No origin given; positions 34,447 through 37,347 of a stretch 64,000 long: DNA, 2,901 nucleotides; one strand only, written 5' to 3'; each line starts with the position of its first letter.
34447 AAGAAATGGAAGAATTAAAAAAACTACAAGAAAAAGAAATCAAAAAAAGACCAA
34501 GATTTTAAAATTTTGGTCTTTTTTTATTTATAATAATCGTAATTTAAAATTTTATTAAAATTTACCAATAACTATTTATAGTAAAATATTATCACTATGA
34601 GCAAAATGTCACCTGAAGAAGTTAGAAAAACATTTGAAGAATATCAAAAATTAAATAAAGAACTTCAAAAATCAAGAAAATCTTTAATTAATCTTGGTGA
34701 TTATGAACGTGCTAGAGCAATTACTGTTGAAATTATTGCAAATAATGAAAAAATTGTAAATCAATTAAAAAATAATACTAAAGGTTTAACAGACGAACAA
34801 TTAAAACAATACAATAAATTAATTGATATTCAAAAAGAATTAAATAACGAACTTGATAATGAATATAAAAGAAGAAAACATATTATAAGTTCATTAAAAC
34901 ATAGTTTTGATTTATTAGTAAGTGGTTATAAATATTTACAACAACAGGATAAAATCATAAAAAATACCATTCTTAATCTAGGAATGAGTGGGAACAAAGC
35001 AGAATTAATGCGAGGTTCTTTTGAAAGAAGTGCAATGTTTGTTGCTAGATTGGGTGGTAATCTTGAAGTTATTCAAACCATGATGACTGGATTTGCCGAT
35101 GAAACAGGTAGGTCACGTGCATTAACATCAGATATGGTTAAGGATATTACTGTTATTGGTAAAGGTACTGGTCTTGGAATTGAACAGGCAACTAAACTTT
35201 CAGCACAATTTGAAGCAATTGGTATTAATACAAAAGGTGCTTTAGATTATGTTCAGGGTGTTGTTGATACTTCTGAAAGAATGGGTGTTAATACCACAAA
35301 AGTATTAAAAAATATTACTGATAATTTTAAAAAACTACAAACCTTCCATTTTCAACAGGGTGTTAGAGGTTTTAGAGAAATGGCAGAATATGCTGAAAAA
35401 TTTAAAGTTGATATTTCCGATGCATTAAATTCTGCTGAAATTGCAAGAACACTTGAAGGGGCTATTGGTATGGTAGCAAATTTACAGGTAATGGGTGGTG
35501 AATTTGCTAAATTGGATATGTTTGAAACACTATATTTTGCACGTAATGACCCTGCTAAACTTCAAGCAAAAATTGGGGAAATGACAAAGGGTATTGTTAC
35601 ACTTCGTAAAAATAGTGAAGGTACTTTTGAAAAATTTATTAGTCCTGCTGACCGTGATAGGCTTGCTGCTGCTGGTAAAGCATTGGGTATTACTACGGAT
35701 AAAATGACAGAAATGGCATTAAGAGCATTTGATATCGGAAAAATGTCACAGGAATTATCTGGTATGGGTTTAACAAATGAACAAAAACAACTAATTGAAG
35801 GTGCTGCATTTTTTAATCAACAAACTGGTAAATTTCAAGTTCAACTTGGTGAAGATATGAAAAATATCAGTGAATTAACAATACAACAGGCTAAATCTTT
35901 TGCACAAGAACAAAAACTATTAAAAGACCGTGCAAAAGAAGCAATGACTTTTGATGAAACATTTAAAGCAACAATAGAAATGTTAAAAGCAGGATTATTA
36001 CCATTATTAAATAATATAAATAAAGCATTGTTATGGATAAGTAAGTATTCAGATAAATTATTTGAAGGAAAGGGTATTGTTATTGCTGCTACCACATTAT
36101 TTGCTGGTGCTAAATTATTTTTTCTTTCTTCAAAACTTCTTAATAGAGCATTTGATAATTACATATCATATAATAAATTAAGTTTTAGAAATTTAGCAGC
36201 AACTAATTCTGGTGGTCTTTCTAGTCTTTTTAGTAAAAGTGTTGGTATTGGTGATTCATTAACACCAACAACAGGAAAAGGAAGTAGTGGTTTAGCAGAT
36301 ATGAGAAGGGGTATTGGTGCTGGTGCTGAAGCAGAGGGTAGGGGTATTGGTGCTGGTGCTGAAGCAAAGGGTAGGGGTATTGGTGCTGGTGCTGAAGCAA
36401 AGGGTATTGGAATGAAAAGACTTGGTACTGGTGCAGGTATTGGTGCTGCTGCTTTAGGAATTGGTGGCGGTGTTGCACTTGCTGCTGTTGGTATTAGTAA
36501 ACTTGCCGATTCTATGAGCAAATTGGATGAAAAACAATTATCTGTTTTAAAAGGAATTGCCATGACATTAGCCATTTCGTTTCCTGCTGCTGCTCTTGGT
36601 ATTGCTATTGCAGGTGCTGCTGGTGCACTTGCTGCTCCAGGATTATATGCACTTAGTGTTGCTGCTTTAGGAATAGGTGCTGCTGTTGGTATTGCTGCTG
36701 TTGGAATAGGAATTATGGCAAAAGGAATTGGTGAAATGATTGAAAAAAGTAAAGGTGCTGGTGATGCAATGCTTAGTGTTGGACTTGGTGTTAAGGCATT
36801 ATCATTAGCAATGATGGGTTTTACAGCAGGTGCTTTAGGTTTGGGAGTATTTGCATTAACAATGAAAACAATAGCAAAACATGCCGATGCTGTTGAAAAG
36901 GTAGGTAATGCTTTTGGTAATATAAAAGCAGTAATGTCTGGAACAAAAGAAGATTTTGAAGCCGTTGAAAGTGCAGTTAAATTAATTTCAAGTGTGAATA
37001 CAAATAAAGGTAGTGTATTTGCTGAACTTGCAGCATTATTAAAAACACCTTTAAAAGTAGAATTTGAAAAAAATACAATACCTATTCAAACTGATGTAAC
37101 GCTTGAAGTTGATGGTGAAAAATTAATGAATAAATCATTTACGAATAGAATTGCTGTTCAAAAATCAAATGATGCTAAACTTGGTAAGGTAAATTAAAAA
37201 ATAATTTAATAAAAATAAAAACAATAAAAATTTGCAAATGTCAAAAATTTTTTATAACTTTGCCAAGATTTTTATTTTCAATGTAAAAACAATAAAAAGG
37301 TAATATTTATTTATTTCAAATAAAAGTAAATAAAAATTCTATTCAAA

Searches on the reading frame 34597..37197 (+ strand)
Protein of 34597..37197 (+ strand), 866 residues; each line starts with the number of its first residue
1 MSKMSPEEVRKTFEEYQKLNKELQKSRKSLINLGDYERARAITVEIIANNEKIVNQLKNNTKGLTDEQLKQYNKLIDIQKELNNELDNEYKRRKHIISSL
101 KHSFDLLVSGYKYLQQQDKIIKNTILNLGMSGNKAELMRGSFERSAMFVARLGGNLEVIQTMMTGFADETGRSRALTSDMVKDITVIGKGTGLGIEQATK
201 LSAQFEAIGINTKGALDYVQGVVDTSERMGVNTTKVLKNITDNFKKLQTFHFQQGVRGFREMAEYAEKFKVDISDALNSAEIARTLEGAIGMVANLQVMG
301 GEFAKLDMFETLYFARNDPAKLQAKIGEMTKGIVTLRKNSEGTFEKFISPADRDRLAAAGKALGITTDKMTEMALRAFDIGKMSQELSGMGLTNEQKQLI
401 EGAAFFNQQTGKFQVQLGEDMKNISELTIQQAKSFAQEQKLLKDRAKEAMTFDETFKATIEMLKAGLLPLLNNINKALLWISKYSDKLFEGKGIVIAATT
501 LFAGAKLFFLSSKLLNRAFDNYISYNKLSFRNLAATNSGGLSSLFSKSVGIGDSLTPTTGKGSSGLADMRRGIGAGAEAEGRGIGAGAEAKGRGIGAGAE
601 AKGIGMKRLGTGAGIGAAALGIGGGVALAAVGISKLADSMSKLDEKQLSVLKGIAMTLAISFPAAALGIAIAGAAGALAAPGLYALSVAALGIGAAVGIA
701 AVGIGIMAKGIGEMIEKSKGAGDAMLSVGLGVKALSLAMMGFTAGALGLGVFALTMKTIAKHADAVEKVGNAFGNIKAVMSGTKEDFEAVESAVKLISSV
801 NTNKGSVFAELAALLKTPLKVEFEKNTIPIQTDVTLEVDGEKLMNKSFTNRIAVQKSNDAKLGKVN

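Call 3: search_protein_families(library=pfam, proteins=[window:34597-37197:+], max_evalue=0.1)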
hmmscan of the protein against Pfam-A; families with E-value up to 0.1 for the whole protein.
window:34597-37197:+ (866 aa): 3 families
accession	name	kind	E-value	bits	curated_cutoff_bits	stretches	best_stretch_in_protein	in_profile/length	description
PF02429.20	PCP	-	0.014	16.2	22.3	0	755-805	53-103/145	Peridinin-chlorophyll A binding protein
PF10157.14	BORCS6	-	0.014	16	35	0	10-103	17-96/101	BLOC-1-related complex sub-unit 6 C-terminal helix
PF07278.17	DUF1441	-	0.056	13.8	35.1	0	3-80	62-138/147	Protein of unknown function (DUF1441)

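Call 4: search_protein_families(library=phrogs, proteins=[window:34597-37197:+], max_evalue=0.01)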
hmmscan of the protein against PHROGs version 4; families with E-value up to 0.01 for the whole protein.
window:34597-37197:+ (866 aa): 0 families

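Call 42: search_protein_families(library=ncbifam, proteins=[window:34597-37197:+], max_evalue=1)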
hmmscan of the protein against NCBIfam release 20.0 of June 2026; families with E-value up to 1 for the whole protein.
window:34597-37197:+ (866 aa): 1 family
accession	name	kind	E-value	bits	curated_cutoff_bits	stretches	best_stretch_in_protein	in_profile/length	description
TIGR00004.1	TIGR00004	subfamily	0.13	12.5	106.25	1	727-797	12-79/125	Rid family detoxifying hydrolase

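Call 44: search_dna_similar(query=window:34597-37197:+, collection=phages, mode=protein, max_rows=25, max_evalue=0.001)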
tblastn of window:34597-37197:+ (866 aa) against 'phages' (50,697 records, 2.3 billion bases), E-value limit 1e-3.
No match.

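Call 45: search_protein_families(library=phrogs, proteins=[window:34597-37197:+], max_evalue=0.1)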
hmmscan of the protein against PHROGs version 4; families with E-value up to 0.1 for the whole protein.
window:34597-37197:+ (866 aa): 1 family
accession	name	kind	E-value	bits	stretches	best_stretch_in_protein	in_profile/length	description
phrog_141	-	head and packaging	0.075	13.4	0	3-86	78-161/183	terminase small subunit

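Call 90: search_protein_families(library=pfam, alignment_id=A7, max_evalue=0.1)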
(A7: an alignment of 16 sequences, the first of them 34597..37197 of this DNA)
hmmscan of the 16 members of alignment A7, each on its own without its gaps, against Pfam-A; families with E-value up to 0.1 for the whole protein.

A. member 1, window:34597-37197:+ (866 aa): 3 families
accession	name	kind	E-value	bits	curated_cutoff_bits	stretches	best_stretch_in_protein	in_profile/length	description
PF02429.20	PCP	-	0.014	16.2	22.3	0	755-805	53-103/145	Peridinin-chlorophyll A binding protein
PF10157.14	BORCS6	-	0.014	16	35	0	10-103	17-96/101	BLOC-1-related complex sub-unit 6 C-terminal helix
PF07278.17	DUF1441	-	0.056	13.8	35.1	0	3-80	62-138/147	Protein of unknown function (DUF1441)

B. families by the number of members that match (of 16 scanned): 17 families
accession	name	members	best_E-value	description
PF01323.26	DSBA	3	0.0048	DSBA-like thioredoxin domain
PF06260.17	DUF1024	2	0.044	Protein of unknown function (DUF1024)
PF06456.18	Arfaptin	1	0.0018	Arfaptin-like domain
PF15398.11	DUF4619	1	0.012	Domain of unknown function (DUF4619)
PF02429.20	PCP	1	0.014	Peridinin-chlorophyll A binding protein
PF10157.14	BORCS6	1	0.014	BLOC-1-related complex sub-unit 6 C-terminal helix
PF06009.19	Laminin_II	1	0.017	Laminin Domain II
PF12536.13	DUF3734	1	0.019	Patatin phospholipase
PF20669.3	Exo70_N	1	0.044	Exocyst complex component Exo70 N-terminal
PF07167.19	PhaC_N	1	0.046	Poly-beta-hydroxybutyrate polymerase (PhaC) N-terminus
PF23994.1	DUF7312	1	0.05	Domain of unknown function (DUF7312)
PF07278.17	DUF1441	1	0.056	Protein of unknown function (DUF1441)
PF21609.2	Toxofilin-like_dom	1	0.06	Toxofilin-like domain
PF22440.1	SirC_C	1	0.07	SirC C-terminal domain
PF15191.11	Synaptonemal_3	1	0.089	Synaptonemal complex central element protein 3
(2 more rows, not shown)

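Call 91: search_solved_structures(query=A7, max_evalue=1)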
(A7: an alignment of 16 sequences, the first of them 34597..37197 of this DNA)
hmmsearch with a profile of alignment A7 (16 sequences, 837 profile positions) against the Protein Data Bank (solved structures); distinct sequences matched with E-value up to 1: 3.
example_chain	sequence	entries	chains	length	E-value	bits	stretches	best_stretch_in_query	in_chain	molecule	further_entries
1tqg_A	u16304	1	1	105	0.0036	18.7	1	206-274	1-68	Chemotaxis protein cheA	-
2ld6_A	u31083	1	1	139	0.06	14.7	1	210-275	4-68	Chemotaxis protein CheA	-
9xxw_A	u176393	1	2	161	0.58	11.4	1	11-100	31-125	predicted anti-CRISPR, ACZ01644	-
